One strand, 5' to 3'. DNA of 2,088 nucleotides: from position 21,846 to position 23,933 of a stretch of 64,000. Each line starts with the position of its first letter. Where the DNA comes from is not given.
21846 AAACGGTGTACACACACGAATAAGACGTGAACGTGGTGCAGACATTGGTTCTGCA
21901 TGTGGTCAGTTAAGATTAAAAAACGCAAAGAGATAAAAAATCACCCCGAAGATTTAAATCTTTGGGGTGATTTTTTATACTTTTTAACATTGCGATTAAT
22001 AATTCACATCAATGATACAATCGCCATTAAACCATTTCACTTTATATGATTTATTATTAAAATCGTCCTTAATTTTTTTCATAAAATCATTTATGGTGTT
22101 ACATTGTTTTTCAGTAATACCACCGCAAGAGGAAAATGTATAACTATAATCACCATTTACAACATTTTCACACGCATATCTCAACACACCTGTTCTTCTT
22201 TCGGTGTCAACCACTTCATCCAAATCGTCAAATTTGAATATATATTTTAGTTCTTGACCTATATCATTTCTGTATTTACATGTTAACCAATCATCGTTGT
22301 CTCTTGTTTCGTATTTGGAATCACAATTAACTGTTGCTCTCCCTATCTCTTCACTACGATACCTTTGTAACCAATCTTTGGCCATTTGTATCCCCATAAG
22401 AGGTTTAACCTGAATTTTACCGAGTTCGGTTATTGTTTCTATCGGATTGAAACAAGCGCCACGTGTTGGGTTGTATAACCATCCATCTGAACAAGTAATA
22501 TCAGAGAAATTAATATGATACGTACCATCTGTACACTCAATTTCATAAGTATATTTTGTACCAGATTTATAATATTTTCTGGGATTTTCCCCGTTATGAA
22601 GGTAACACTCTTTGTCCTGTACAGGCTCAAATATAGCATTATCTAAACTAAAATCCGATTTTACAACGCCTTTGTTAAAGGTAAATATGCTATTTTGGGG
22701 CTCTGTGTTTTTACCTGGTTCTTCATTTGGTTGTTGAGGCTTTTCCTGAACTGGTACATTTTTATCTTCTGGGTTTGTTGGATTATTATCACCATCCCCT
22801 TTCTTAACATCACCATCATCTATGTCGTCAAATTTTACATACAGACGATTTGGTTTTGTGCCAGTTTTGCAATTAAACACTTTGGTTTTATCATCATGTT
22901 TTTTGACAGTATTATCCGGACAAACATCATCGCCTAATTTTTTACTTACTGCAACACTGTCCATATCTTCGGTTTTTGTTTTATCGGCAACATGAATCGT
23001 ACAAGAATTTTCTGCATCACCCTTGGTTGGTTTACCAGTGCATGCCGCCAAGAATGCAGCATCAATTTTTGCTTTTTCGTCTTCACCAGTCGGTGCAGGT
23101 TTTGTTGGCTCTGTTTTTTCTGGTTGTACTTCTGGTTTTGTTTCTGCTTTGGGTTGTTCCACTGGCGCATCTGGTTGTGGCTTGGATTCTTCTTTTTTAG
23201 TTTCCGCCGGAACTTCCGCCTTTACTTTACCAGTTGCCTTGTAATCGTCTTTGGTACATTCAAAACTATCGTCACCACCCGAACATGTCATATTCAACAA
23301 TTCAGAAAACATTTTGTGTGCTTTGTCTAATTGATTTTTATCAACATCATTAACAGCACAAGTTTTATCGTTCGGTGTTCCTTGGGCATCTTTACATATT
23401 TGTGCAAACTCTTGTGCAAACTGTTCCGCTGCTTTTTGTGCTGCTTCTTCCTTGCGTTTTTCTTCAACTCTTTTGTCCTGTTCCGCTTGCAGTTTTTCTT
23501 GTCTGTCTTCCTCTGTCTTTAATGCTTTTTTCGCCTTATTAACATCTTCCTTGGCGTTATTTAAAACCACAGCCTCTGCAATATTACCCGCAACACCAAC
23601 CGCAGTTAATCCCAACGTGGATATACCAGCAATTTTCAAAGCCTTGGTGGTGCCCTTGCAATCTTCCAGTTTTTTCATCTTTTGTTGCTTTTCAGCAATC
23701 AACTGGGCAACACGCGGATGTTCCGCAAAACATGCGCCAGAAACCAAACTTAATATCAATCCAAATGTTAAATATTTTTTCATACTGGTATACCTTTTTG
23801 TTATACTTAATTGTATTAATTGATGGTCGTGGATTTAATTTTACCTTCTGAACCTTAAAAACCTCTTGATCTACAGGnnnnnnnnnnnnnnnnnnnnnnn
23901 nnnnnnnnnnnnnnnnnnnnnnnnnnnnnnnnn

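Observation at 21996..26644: Tandem three-gene family: signal peptide, single Cys, glycine-zipper helix, coiled coil, then variable Cys-module tails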

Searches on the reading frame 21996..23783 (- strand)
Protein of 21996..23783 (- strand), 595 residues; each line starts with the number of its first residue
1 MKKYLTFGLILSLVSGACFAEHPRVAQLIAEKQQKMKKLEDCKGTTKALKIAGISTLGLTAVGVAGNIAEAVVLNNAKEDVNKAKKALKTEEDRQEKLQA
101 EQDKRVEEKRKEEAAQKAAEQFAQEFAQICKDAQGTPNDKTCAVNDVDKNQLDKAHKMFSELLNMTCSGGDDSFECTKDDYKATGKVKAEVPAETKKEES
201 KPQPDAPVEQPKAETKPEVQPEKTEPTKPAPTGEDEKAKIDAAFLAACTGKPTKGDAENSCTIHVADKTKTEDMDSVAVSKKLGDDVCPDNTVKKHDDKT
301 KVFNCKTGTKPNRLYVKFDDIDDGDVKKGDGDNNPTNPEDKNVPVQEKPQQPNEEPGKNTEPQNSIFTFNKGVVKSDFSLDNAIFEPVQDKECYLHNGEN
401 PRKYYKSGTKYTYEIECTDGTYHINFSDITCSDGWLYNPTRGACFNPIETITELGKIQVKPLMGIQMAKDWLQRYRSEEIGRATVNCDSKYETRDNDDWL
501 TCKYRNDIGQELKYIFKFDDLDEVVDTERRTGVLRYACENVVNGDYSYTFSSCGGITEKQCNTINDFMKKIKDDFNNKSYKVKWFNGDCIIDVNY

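Call 3: search_protein_families(library=pfam, proteins=[window:21996-23783:-], max_evalue=1)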
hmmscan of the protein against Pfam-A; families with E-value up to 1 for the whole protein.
window:21996-23783:- (595 aa): 0 families
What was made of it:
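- On Glycine-zipper Pfam families (Gly-zipper_Omp, Gly-zipper_YMGG, Rick_17kDa_Anti, YtxH): None is listed for A, B or C at E up to 1 (call 3).
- On Type IV pilins and pseudopilins: There is no Pfam N_methyl hit (call 3).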

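Call 4: search_protein_families(library=ncbifam, proteins=[window:21996-23783:-], max_evalue=1)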
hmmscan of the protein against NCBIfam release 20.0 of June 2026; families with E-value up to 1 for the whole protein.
window:21996-23783:- (595 aa): 2 families
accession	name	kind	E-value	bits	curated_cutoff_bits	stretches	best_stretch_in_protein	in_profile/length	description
NF040480.1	CGLAU_01105_fam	hypoth_equivalog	0.028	14.6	45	1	43-194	4-144/179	CGLAU_01105 family protein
NF049924.1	PTSGlctlSorbSrlE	equivalog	0.79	8.6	400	0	40-124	69-156/330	PTS glucitol/sorbitol transporter subunit IIB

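Call 28: find_homologous_proteins(query=window:21996-23432:-, max_evalue=0.001)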
Query window:21996-23432:- (478 aa): 1 proteins with E <= 0.001 among 4478 candidates.
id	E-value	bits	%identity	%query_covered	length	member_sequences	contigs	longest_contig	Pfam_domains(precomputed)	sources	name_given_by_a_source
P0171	4.5e-271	918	98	85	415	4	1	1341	-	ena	-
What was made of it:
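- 21996..23783 (-): Gene A: long subunit, 595 aa. It has the same N-terminal module, a Pro/Lys/Glu-rich spacer and a tail with 18 Cys. Call 28: among 5.8 billion proteins the tail finds only one 98%-identical fragment.
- A's tail has one hit in 5.8 billion proteins (call 28).
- Tried and rejected: A near-identical (98%) copy of A's tail in another sample argues against hypermutation (call 28).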

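Call 81: search_protein_families(library=phrogs, proteins=[window:21996-23783:-], max_evalue=0.01)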
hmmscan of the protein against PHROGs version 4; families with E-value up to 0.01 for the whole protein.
window:21996-23783:- (595 aa): 0 families

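Call 82: search_protein_families(library=padloc, proteins=[window:21996-23783:-], max_evalue=0.01)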
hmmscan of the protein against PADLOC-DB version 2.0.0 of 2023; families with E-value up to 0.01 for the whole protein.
window:21996-23783:- (595 aa): 0 families
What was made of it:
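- On Phage or anti-phage defence proteins: No hits (calls 81, 82).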

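Call 89: search_solved_structures(query=window:21996-23432:-, max_evalue=1)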
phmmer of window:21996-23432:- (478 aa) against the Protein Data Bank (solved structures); distinct sequences matched with E-value up to 1: 0.

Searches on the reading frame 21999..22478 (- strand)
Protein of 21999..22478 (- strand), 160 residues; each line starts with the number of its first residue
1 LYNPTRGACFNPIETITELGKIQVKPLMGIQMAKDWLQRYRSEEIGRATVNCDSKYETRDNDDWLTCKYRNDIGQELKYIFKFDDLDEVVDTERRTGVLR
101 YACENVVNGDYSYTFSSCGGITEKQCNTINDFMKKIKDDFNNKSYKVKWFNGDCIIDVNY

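Call 46: predict_structure(alignment_id=A3)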
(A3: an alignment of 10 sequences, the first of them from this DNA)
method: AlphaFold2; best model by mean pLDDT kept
length: 160 residues; sequences in the alignment: 10
mean_pLDDT: 84.7   pTM: 0.81
mean pLDDT of the five models: 84.7, 67.6, 66.8, 65.7, 65.5
residues with pLDDT >= 90: 62; 70-90: 77; 50-70: 20; < 50: 1
segments of 3 or more residues with pLDDT < 50: none
pLDDT, mean of each block of 10 residues (from residue 1): 63 88 93 92 83 90 92 86 93 88 81 76 90 82 79 79
secondary structure, 60 per line:
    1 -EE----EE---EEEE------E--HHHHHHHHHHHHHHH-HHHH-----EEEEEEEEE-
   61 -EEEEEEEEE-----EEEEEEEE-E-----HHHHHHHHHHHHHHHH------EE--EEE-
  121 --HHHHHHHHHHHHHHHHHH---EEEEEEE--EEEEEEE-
elements in order: E13-16 H26-40 H42-45 E51-59 E62-70 E76-83 H91-106 E117-119 H123-140 E144-150 E153-159
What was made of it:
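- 21999..22478 (-): C-terminal domain of A (aa 436-595). It is a two-lobed alpha/beta, Cys-containing domain that recurs at the C-terminus of about 18 of 233 family members. Call 46: AlphaFold2 model with pLDDT 84.7 and pTM 0.81.
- Checked: KYIFKF of A lies in a predicted beta-strand of a confident model (call 46).
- One tail domain gives a confident fold prediction (call 46).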

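Call 50: fold_search(model_id=the predicted structure, library=pdb)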
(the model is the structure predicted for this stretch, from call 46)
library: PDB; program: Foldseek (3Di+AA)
matches with E <= 10: 1191; with E <= 0.001: 0
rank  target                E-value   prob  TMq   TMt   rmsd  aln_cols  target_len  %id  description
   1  2wam_A                1.1e-02  0.41  0.20  0.13  15.0       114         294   15  Crystal structure of Mycobacterium tuberculosis unknown function protein Rv2714 (released 2009-10-06)
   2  3u96_A                1.4e-02  0.57  0.24  0.14  13.3       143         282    8  Crystal Structure of YopHQ357F(Catalytic Domain, Residues 163-468) in complex with pNCS (released 2012-08-29)
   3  2wam_B                1.6e-02  0.38  0.19  0.12  15.1       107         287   15  Crystal structure of Mycobacterium tuberculosis unknown function protein Rv2714 (released 2009-10-06)
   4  2wam_C                1.7e-02  0.35  0.19  0.13  15.1       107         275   15  Crystal structure of Mycobacterium tuberculosis unknown function protein Rv2714 (released 2009-10-06)
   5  4z6b                  2.1e-02  0.47  0.23  0.15  12.5       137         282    9  YopH W354H Yersinia enterocolitica PTPase in the apo form (released 2015-10-28)
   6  6rmd_D                2.5e-02  0.57  0.32  0.16  16.3       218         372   10  Structure of ATP bound Plasmodium falciparum IMP-nucleotidase (released 2020-07-15)
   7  3f99                  2.7e-02  0.41  0.23  0.15  12.7       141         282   11  W354F Yersinia enterocolitica PTPase apo form (released 2009-01-20)
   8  1ytn                  3.0e-02  0.41  0.24  0.15  12.5       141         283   11  HYDROLASE (released 1996-11-08)
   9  4yaa                  3.2e-02  0.33  0.22  0.13  12.9       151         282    9  YopH W354Y Yersinia enterocolitica PTPase apo form (released 2015-10-28)
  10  6dr1                  3.6e-02  0.35  0.23  0.14  13.3       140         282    9  YopH PTP1B Chimera 2 PTPase (released 2018-08-29)
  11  1yts                  3.6e-02  0.33  0.23  0.15  13.2       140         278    9  A LIGAND-INDUCED CONFORMATIONAL CHANGE IN THE YERSINIA PROTEIN TYROSINE PHOSPHATASE (released 1995-07-10)
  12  6s5x_A                3.8e-02  0.77  0.25  0.43   7.4        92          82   12  Structure of RibR, the most N-terminal Rib domain from Group B Streptococcus species Streptococcus agalactiae (released 2019-12-11)
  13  4p69_B                3.8e-02  0.44  0.26  0.09  13.1       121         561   12  Acek (D477A) ICDH complex (released 2014-10-08)
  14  6drb                  3.8e-02  0.41  0.24  0.15  13.7       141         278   11  Crystal Structure of the YopH PTP1B WPD loop Chimera 3 PTPase bound to tungstate (released 2018-08-29)
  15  6dt6                  3.8e-02  0.35  0.23  0.15  13.0       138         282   11  Crystal Structure of the YopH PTP1B Chimera 3 PTPase bound to vanadate (released 2018-08-29)
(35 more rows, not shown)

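Call 54: fold_search(model_id=the predicted structure, library=viral)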
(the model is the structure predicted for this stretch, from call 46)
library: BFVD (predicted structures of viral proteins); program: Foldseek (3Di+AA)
matches with E <= 10: 1532; with E <= 0.001: 0
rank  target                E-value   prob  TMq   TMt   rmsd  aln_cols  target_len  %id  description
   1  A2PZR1                1.3e-02  0.33  0.23  0.16  15.1       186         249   11  GfV-B13-ORF1 [Ichnoviriform fumiferanae]
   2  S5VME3                1.6e-02  0.60  0.28  0.14  15.9       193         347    8  Uncharacterized protein [Pseudomonas phage PaBG]
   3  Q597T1                1.8e-02  0.20  0.19  0.20  15.8       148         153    7  Uncharacterized protein [Lactobacillus phage phiJL-1]
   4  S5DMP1                2.3e-02  0.41  0.23  0.20  11.4       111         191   10  AsIV-cont00106-ORF1 [Apophua simplicipes ichnovirus]
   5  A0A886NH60            2.5e-02  0.35  0.25  0.21  13.1       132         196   10  (no name in the UniProt tables at hand)
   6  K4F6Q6                3.2e-02  0.90  0.28  0.37   6.9        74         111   15  Sigma 54 modulation protein/ribosomal protein S30EA [Cronobacter phage vB_CsaM_GAP32]
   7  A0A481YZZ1            3.2e-02  0.28  0.19  0.22  13.0       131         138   10  Uncharacterized protein [Mimivirus LCMiAC01]
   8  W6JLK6                3.2e-02  0.23  0.18  0.10  13.6       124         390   15  Uncharacterized protein [Alphaentomopoxvirus acuprea]
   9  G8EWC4                4.0e-02  0.80  0.34  0.21   6.4       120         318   11  (no name in the UniProt tables at hand)
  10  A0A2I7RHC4            4.8e-02  0.41  0.25  0.27  12.8       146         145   12  (no name in the UniProt tables at hand)
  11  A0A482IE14            4.8e-02  0.41  0.28  0.09  12.3       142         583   13  (no name in the UniProt tables at hand)
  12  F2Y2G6                4.8e-02  0.38  0.18  0.12  13.2       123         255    8  (no name in the UniProt tables at hand)
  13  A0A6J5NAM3            5.2e-02  0.87  0.27  0.18   4.9        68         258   12  Uncharacterized protein [uncultured Caudovirales phage]
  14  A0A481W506            5.2e-02  0.35  0.24  0.11  16.6       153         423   15  Uncharacterized protein [Pseudomonas phage Psa21]
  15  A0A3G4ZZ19            5.5e-02  0.14  0.20  0.18  26.2       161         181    9  Uncharacterized protein [Gaeavirus sp.]
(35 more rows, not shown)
